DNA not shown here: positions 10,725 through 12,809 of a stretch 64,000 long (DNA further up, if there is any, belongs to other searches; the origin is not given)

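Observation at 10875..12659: In-frame fusion of beta-phosphoglucomutase to a MalK-type ABC ATPase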

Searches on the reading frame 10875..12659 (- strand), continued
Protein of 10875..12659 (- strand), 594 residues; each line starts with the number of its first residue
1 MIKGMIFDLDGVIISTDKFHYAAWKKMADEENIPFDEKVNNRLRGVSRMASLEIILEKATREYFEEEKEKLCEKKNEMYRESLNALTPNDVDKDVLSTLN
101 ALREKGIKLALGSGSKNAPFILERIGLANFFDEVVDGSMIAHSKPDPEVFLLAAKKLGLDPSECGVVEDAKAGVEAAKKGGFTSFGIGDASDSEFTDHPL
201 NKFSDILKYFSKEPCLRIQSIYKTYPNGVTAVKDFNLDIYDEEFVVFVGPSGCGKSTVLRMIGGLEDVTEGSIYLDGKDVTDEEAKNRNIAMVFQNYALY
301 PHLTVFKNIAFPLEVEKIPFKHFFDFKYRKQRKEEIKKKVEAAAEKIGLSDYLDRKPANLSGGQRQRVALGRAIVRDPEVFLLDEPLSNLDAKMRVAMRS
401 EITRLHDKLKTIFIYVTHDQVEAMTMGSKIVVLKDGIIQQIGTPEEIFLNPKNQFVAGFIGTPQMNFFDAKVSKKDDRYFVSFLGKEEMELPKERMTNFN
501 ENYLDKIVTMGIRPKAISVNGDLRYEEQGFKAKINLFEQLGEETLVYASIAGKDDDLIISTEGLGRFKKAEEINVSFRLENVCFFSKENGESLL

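Call 12: search_solved_structures(query=window:10875-12659:-, show_alignments=0, max_evalue=1e-40)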
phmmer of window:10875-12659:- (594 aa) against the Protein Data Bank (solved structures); distinct sequences matched with E-value up to 1e-40: 47.
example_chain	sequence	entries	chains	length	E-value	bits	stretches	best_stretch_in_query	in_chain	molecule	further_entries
7x0q_A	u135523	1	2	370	3.8e-111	375.8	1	216-592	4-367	ABC transporter related protein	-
6yir_A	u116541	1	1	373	5e-107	362.2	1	216-589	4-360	Oligosaccharides import ATP-binding protein MsmX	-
4tqu_S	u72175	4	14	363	4e-93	316.3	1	216-589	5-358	AlgS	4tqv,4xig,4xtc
2d62_A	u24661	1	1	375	4.3e-93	316.2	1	218-590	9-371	multiple sugar-binding transport ATP-binding protein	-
1g29_1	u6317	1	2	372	2.7e-91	310.3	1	217-593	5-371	MALTOSE TRANSPORT PROTEIN MALK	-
8ja7_C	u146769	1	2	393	7.9e-90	305.5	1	219-549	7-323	Trehalose import ATP-binding protein SugC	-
7cad_C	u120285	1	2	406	2.2e-89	304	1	220-552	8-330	ABC transporter, ATP-binding protein SugC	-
1v43_A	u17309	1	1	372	3.8e-89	303.2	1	217-590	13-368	sugar-binding transport ATP-binding protein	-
1vci_A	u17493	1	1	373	3.8e-89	303.2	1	217-590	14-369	sugar-binding transport ATP-binding protein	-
7cae_C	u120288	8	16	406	5.7e-89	302.6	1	220-552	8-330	ABC transporter, ATP-binding protein SugC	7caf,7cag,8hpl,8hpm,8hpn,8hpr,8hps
9bcr_C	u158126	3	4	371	2e-81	277.7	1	217-559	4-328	Maltose/maltodextrin import ATP-binding protein MalK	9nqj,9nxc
9bcr_D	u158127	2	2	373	2e-81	277.7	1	217-559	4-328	Maltose/maltodextrin import ATP-binding protein MalK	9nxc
1q12_A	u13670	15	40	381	2.1e-81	277.7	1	217-559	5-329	Maltose/maltodextrin transport ATP-binding protein malK | Maltose/maltodextrin import ATP-binding protein malK | Fused maltose transport subunit, ATP-binding co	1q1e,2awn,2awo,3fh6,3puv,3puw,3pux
1q1b_A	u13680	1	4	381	2.1e-81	277.7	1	217-559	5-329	Maltose/maltodextrin transport ATP-binding protein malK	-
2it1_A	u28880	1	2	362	2.5e-81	277.4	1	216-591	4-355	362aa long hypothetical maltose/maltodextrin transport ATP-binding protein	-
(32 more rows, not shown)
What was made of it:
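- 11280..12014 (-): ABC nucleotide-binding domain, aa 216-460 (MalK/MsmX/UgpC type), with a 13-aa insert in the helical subdomain. PDB 7X0Q and 6YIR (MsmX) at E of about 1e-107 or lower (call 12).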

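Call 13: find_related_loci(query=window:10875-12659:-, collection=genome_contigs, flank=10000)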
Query window:10875-12659:- (594 aa) in genome_contigs; peptide patterns used: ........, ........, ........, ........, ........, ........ (x = any residue, [..] = any of these).
587 stretches matched a pattern; 506 encode a relative of the query (tblastn E <= 1e-3); the best 80 are kept; 80 distinct loci.
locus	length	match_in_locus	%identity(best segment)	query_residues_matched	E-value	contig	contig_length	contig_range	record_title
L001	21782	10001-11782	95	1-594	0e+0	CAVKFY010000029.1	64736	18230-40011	Alistipes communis isolate H07683-L1_cleanbin_000069 genome assembly, contig: Spades_H07683-L1_contig_177, whole genome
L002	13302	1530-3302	92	1-591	0e+0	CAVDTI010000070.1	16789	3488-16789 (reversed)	Faecalibacterium prausnitzii isolate H07667-L1_cleanbin_000075 genome assembly, contig: Spades_H07667-L1_contig_2998, wh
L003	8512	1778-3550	84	1-591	0e+0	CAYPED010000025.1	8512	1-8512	MAG TPA_asm: uncultured Staphylococcaceae bacterium isolate binchicken_co323_37 genome assembly, contig: NODE_9545_lengt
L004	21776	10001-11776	83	1-592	0e+0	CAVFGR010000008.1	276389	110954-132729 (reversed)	bacterium isolate H07626-L1_cleanbin_000021 genome assembly, contig: Spades_H07626-L1_contig_4, whole genome shotgun seq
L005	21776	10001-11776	82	1-592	0e+0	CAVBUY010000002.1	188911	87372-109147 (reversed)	Alistipes shahii isolate H07663-L1_cleanbin_000029 genome assembly, contig: Spades_H07663-L1_contig_12, whole genome sho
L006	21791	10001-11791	76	1-594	0e+0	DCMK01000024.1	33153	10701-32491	MAG TPA_asm: Bacillales bacterium UBA1624 UBA1624_contig_1490, whole genome shotgun sequence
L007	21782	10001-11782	75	1-594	0e+0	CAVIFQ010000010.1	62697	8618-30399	Roseburia hominis isolate H07682-L1_cleanbin_000019 genome assembly, contig: Spades_H07682-L1_contig_251, whole genome s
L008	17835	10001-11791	77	1-594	0e+0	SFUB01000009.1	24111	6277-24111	MAG: bacterium isolate W1P33.029 Contig649, whole genome shotgun sequence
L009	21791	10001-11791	76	1-594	0e+0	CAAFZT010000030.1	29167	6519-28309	MAG TPA_asm: Bacilli bacterium, isolate HGM10921, WGS project CAAFZT010000000 data, contig: SRS475990_118_k119_156209, w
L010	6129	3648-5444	75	1-594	0e+0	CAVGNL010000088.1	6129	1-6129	Prevotella sp. CAG:755 isolate H07668-L1_cleanbin_000056 genome assembly, contig: Spades_H07668-L1_contig_6464, whole ge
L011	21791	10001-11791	76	1-594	0e+0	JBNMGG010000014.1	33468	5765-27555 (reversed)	MAG: Candidatus Enteromonas sp. isolate CM_BacEnt99.154 k141_86944_length_33468_cov_13.9939, whole genome shotgun sequen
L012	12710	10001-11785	66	1-594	0e+0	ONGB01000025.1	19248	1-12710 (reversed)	uncultured Erysipelotrichaceae bacterium isolate RUG275 genome assembly, contig: scaffold_2199, whole genome shotgun seq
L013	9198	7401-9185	65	1-594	0e+0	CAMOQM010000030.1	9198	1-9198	MAG: uncultured Bacillales bacterium isolate SRR873606_bin.8_metaWRAP_v1.3_MAG genome assembly, contig: NODE_19360_lengt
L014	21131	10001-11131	51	207-594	1e-121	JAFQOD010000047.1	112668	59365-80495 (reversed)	MAG: Clostridia bacterium isolate RGIG1997 Goat_Colon-1__c493058, whole genome shotgun sequence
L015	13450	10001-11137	52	216-594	8e-121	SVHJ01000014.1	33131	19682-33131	MAG: Clostridiales bacterium isolate SIG381 NODE_6625_length_33131_cov_2.334566, whole genome shotgun sequence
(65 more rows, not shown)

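Call 25: search_protein_representatives(protein=window:10875-12659:-)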
Query: 594 residues. Proteins with E-value up to 0.001 (for the whole library): 621338; up to 1e-10: 247511; up to 1e-30: 25862. The best 150 are listed.
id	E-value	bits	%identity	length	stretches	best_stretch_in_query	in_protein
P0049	7.8e-248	840.3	63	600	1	1-593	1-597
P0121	2.1e-152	525.3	56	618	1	1-476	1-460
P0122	3.9e-133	461.7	59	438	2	217-510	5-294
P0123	1.6e-115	403.5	41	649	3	216-587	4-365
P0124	2.5e-114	399.6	57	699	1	216-594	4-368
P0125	4.3e-112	392.2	53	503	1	216-594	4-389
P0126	8.1e-112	391.3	55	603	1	216-593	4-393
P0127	1.0e-110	387.7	57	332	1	261-594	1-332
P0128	7.5e-110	384.8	55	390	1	224-592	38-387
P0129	1.5e-109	383.8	54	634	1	218-594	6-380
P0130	2.4e-109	383.1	54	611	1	216-593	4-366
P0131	9.2e-109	381.2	53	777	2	332-592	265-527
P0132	1.1e-108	380.9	55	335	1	1-319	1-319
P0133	1.4e-108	380.6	54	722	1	216-585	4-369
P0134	1.9e-108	380.1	54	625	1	218-593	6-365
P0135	4.2e-108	379.0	48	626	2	218-591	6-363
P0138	3.2e-107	376.1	45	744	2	216-585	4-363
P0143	9.8e-107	374.5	56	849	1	216-559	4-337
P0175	7.5e-103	361.7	44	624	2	217-593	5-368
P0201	3.9e-98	346.1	45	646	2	216-593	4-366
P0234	1.9e-94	334.0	43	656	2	223-589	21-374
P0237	5.8e-94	332.4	46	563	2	218-594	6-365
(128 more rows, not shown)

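Call 29: search_protein_families(library=pfam, proteins=[P0121, P0123, P0135, P0138, P0175, P0201, P0234, P0237, P0124, P0143], max_evalue=0.00001)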
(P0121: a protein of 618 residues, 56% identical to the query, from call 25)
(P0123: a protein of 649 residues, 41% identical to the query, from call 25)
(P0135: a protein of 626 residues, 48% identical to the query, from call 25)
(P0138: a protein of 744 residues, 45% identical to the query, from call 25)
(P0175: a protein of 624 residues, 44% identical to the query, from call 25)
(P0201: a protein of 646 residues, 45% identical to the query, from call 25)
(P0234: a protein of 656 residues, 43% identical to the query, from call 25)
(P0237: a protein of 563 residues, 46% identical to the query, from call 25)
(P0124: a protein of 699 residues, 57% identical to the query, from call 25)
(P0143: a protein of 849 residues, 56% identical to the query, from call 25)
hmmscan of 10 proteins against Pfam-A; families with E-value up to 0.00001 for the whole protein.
P0121 (618 aa): 8 families
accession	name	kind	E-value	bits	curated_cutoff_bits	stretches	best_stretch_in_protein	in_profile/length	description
PF00005.33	ABC_tran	-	1.1e-30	107.5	25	1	230-371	2-136/137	ABC transporter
PF13419.12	HAD_2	-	5.8e-25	88.9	23.8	1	5-179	1-170/178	Haloacid dehalogenase-like hydrolase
PF00702.32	Hydrolase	-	3.9e-23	83.3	26.4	1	2-178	1-188/191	haloacid dehalogenase-like hydrolase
PF08402.16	TOBE_2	-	1.3e-09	38.5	21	1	534-609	2-76/76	TOBE domain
PF03459.23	TOBE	-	3.1e-07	30.9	22.3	1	553-608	4-64/64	TOBE domain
PF17912.7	OB_MalK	-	5.4e-07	30.8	27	0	445-461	1-17/53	MalK OB fold domain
PF02463.25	SMC_N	-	8.7e-07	29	40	1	238-417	23-214/220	RecF/RecN/SMC N terminal domain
PF03215.21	Rad17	-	3e-06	27.7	23.8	1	228-307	34-113/186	Rad17 P-loop domain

P0123 (649 aa): 3 families
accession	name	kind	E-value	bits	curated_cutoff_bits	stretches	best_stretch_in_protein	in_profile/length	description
PF00005.33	ABC_tran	-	4.1e-33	115.3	25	1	21-162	2-136/137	ABC transporter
PF17912.7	OB_MalK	-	2e-21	77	27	1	236-293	1-53/53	MalK OB fold domain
PF08402.16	TOBE_2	-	4.3e-11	43.2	21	1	287-363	2-76/76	TOBE domain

P0135 (626 aa): 4 families
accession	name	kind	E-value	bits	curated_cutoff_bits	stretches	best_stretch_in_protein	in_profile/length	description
PF00005.33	ABC_tran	-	5.2e-34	118.2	25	1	21-162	2-136/137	ABC transporter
PF17912.7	OB_MalK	-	3e-14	54.1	27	1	236-295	1-53/53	MalK OB fold domain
PF08402.16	TOBE_2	-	1.4e-11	44.8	21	1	288-357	1-76/76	TOBE domain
PF03215.21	Rad17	-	1.8e-06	28.4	23.8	1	24-128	39-142/186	Rad17 P-loop domain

P0138 (744 aa): 3 families
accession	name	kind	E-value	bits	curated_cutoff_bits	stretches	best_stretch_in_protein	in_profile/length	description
PF00005.33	ABC_tran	-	2.9e-33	115.8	25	1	21-162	2-136/137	ABC transporter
PF17912.7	OB_MalK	-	1.8e-13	51.6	27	1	236-293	1-53/53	MalK OB fold domain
PF08402.16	TOBE_2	-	7.6e-12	45.6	21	1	286-363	1-76/76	TOBE domain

P0175 (624 aa): 3 families
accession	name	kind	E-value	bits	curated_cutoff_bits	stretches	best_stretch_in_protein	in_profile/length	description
PF00005.33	ABC_tran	-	6.5e-34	117.9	25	1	20-162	1-136/137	ABC transporter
PF17912.7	OB_MalK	-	8.3e-10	39.8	27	1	236-293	1-51/53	MalK OB fold domain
PF08402.16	TOBE_2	-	4.6e-07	30.3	21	1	288-360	1-76/76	TOBE domain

P0201 (646 aa): 4 families
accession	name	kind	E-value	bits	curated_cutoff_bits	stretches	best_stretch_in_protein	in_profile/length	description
PF00005.33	ABC_tran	-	5.2e-33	115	25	1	21-162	2-136/137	ABC transporter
PF08402.16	TOBE_2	-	3.6e-12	46.7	21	1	290-358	2-76/76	TOBE domain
PF02463.25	SMC_N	-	6.5e-07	29.4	40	1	29-205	23-208/220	RecF/RecN/SMC N terminal domain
PF17912.7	OB_MalK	-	1.4e-06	29.5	27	0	236-296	1-53/53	MalK OB fold domain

P0234 (656 aa): 3 families
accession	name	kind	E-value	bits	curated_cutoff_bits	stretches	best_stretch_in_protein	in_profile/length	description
PF00005.33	ABC_tran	-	3.1e-34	119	25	1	30-172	1-136/137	ABC transporter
PF17912.7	OB_MalK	-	9.9e-15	55.6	27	1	246-301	1-53/53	MalK OB fold domain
PF08402.16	TOBE_2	-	5.8e-13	49.2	21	1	294-370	1-76/76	TOBE domain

P0237 (563 aa): 4 families
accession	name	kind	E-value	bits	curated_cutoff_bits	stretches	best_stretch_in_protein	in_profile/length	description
PF00005.33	ABC_tran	-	1.9e-36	126.1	25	1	21-162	2-136/137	ABC transporter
PF17912.7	OB_MalK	-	1.2e-10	42.5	27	1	236-292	1-53/53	MalK OB fold domain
PF08402.16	TOBE_2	-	2.7e-08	34.2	21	0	285-356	1-76/76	TOBE domain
PF13304.12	AAA_21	-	7.7e-08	33.2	27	0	32-58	1-39/304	AAA domain, putative AbiEii toxin, Type IV TA system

P0124 (699 aa): 4 families
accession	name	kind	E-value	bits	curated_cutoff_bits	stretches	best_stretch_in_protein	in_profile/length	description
PF00005.33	ABC_tran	-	4.6e-34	118.4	25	1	21-162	2-136/137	ABC transporter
PF17912.7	OB_MalK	-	1.6e-11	45.4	27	1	236-296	1-53/53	MalK OB fold domain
PF08402.16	TOBE_2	-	2.3e-09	37.7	21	1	290-359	2-76/76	TOBE domain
PF02463.25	SMC_N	-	6.1e-06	26.3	40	0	29-205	23-209/220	RecF/RecN/SMC N terminal domain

P0143 (849 aa): 1 family
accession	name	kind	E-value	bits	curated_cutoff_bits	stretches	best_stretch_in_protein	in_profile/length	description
PF00005.33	ABC_tran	-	8.5e-35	120.8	25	1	20-162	1-136/137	ABC transporter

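Call 33: find_encoding_contigs(protein=P0121, flank=10000, max_places=3)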
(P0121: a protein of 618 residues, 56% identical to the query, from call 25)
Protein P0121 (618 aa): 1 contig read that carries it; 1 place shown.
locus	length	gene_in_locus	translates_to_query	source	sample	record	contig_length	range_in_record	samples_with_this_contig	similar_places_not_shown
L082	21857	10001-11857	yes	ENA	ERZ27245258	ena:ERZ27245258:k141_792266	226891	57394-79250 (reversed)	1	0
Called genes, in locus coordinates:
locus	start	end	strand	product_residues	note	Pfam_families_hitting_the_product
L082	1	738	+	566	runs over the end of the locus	PF06580:His_kinase, PF02518:HATPase_c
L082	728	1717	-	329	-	-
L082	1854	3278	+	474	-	PF13416:SBP_bac_8, PF01547:SBP_bac_1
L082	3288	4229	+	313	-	PF00528:BPD_transp_1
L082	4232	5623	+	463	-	PF00528:BPD_transp_1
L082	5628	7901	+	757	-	PF03636:Glyco_hydro_65N, PF03632:Glyco_hydro_65m, PF03633:Glyco_hydro_65C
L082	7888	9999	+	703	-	PF03636:Glyco_hydro_65N, PF03632:Glyco_hydro_65m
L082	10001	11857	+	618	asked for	PF00702:Hydrolase, PF13419:HAD_2, PF13304:AAA_21 (faint), PF00005:ABC_tran, PF02463:SMC_N (weak), PF03215:Rad17 (weak), PF08402:TOBE_2, PF03459:TOBE (weak), +2 more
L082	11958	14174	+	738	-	PF00580:UvrD-helicase, PF13245:AAA_19, PF13604:AAA_30 (faint), PF13361:UvrD_C, PF13538:UvrD_C_2 (faint)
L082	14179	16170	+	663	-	PF22745:Nlig-Ia, PF01653:DNA_ligase_aden, PF03120:OB_DNA_ligase, PF03119:DNA_ligase_ZBD, PF12826:HHH_2, PF00533:BRCT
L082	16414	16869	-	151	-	-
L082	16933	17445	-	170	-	PF13353:Fer4_12, PF04055:Radical_SAM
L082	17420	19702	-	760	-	PF03477:ATP-cone, PF13597:NRDD, PF01228:Gly_radical (weak)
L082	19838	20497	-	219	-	PF01226:Form_Nir_trans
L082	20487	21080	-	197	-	-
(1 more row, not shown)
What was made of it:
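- The most divergent member, P0121, has the same context (calls 29, 33).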

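Call 43: predict_structure(alignment_id=A1)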
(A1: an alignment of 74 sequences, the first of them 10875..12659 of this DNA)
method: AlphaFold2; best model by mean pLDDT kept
length: 594 residues; sequences in the alignment: 74
mean_pLDDT: 90.9   pTM: 0.75
mean pLDDT of the five models: 90.9, 90.1, 89.2, 88.4, 87.9
residues with pLDDT >= 90: 390; 70-90: 197; 50-70: 7; < 50: 0
segments of 3 or more residues with pLDDT < 50: none
pLDDT, mean of each block of 10 residues (from residue 1): 92 89 92 88 78 90 91 90 93 95 94 92 94 95 92 98 96 94 94 89 89 88 94 95 93 91 93 93 84 69 90 81 83 89 88 90 82 85 83 81 85 91 92 96 95 95 93 97 93 96 98 96 93 93 93 94 88 96 97 97
secondary structure, 60 per line:
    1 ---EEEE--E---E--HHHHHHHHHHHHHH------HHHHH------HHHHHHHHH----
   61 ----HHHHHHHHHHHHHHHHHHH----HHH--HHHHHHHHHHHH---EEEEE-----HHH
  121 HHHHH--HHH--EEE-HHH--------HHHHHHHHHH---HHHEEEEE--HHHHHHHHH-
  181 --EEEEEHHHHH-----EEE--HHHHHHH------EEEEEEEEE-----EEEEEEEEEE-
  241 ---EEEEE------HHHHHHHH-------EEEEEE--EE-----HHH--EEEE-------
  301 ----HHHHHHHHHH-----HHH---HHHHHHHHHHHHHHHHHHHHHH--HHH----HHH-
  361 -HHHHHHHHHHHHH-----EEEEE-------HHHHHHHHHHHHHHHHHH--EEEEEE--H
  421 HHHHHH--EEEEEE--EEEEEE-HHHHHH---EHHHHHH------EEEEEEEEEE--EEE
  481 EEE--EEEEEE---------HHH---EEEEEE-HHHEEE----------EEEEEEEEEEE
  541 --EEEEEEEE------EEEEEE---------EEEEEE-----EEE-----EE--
elements in order: E4-7 H17-30 H37-41 H48-56 H65-83 H93-104 E108-112 H118-125 E133-135 H148-157 E164-168 H171-179 E183-187 H188-192 E198-200 H203-209 E216-224 E230-239 E244-248 H255-262 E270-275 E290-293 H305-314 H326-347 H362-374 E380-384 H392-409 E412-417 H420-426 E429-434 E437-442 H444-449 H454-459 E466-475 E478-483 E486-491 E507-512 E517-519 E530-540 E543-550 E557-562 E572-577 E583-585
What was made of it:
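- On Beta-phosphoglucomutase (EC 5.4.2.6; HAD superfamily subfamily IA; NCBIfam TIGR01990): The model shows the helical cap (call 43).
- The AlphaFold model is compact, with pTM 0.75 and high pLDDT through the junction (call 43).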
